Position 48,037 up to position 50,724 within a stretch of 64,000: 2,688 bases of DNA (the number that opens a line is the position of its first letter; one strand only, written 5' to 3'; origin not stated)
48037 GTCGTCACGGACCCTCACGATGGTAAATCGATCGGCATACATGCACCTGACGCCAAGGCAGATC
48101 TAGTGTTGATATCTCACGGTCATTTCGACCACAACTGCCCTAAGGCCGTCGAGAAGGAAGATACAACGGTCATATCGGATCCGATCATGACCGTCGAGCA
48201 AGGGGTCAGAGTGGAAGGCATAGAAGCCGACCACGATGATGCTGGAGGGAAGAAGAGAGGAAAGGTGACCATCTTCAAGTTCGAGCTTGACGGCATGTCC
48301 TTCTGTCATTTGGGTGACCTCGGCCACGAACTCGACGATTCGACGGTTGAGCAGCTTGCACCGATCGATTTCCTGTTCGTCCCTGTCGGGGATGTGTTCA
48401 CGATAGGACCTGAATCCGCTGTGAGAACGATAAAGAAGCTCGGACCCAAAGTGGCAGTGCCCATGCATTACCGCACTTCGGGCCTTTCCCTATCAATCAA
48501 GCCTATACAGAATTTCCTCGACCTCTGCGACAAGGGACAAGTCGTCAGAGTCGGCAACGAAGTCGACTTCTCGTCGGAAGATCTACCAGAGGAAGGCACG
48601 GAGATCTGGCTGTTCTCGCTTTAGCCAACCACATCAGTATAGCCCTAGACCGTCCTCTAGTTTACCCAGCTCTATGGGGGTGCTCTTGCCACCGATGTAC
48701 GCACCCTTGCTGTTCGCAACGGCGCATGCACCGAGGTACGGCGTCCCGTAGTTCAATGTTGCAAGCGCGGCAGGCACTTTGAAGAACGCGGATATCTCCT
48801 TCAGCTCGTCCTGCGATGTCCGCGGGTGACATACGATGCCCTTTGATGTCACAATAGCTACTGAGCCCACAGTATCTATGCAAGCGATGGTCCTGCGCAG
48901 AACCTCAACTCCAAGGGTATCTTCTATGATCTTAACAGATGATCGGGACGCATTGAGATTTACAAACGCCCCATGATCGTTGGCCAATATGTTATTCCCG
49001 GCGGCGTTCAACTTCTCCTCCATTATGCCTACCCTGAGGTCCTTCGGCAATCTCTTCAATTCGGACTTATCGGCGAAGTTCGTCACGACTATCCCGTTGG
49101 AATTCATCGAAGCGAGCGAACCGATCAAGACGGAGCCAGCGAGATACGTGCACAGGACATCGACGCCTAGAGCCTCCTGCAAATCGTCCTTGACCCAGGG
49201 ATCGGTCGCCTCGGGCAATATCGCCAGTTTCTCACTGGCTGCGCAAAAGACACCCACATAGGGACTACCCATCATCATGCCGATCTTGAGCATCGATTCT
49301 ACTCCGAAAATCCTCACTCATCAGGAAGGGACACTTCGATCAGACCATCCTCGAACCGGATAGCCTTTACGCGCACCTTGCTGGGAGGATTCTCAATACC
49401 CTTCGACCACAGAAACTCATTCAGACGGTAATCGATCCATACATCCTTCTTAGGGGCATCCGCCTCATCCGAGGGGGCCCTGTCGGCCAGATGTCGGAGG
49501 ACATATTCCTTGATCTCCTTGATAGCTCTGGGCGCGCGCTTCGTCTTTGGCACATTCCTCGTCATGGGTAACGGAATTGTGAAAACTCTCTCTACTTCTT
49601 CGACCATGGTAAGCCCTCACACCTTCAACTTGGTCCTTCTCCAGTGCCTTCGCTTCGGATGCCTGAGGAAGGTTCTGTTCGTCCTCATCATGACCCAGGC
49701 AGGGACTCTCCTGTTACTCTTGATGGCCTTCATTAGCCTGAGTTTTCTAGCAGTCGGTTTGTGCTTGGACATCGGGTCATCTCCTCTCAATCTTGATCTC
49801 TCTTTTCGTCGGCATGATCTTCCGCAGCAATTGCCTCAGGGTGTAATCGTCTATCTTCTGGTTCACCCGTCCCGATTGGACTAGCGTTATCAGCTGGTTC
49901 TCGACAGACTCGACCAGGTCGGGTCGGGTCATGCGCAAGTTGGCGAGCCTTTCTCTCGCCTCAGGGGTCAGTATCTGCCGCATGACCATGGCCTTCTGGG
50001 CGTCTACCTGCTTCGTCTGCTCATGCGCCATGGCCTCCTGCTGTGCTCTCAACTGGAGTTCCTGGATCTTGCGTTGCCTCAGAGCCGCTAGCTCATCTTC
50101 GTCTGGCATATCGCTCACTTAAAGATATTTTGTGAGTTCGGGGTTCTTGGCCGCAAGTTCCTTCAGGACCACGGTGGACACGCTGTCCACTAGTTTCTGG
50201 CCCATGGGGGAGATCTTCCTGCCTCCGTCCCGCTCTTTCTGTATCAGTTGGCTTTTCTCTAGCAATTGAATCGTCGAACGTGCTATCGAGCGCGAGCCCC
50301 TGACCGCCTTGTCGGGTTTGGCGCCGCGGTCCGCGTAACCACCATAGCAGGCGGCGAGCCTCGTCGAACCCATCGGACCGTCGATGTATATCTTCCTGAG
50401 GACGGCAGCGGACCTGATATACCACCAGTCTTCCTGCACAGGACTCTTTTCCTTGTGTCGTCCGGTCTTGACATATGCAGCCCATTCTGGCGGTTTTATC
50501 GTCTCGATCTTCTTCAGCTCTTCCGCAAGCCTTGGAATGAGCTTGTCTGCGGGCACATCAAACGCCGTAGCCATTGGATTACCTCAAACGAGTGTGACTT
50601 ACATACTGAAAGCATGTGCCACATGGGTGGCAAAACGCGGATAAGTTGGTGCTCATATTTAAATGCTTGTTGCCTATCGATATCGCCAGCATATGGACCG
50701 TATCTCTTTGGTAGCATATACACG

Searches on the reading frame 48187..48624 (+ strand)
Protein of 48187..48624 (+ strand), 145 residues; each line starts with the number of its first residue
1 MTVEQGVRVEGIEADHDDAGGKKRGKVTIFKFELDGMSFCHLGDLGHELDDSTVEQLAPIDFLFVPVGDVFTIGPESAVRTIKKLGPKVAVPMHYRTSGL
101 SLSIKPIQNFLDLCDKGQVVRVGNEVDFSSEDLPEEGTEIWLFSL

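Call 57: search_protein_families(library=pfam, proteins=[window:48187-48624:+], max_evalue=0.001)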
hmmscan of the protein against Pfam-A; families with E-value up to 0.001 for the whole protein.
window:48187-48624:+ (145 aa): 2 families
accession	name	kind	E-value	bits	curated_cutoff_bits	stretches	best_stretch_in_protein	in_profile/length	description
PF13483.12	Lactamase_B_3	-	8.4e-27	94.6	24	1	5-94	71-160/160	Beta-lactamase superfamily domain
PF12706.13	Lactamase_B_2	-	1.6e-10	41.4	27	1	3-95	98-200/200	Beta-lactamase superfamily domain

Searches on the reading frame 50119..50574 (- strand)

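Call 57: search_protein_families(library=pfam, proteins=[window:50119-50574:-], max_evalue=0.001)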
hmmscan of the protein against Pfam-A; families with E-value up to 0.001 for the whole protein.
window:50119-50574:- (151 aa): 1 family
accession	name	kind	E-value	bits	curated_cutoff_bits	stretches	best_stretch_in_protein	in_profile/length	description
PF01090.25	Ribosomal_S19e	-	1.2e-49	168.1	29.4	1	4-138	2-136/137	Ribosomal protein S19e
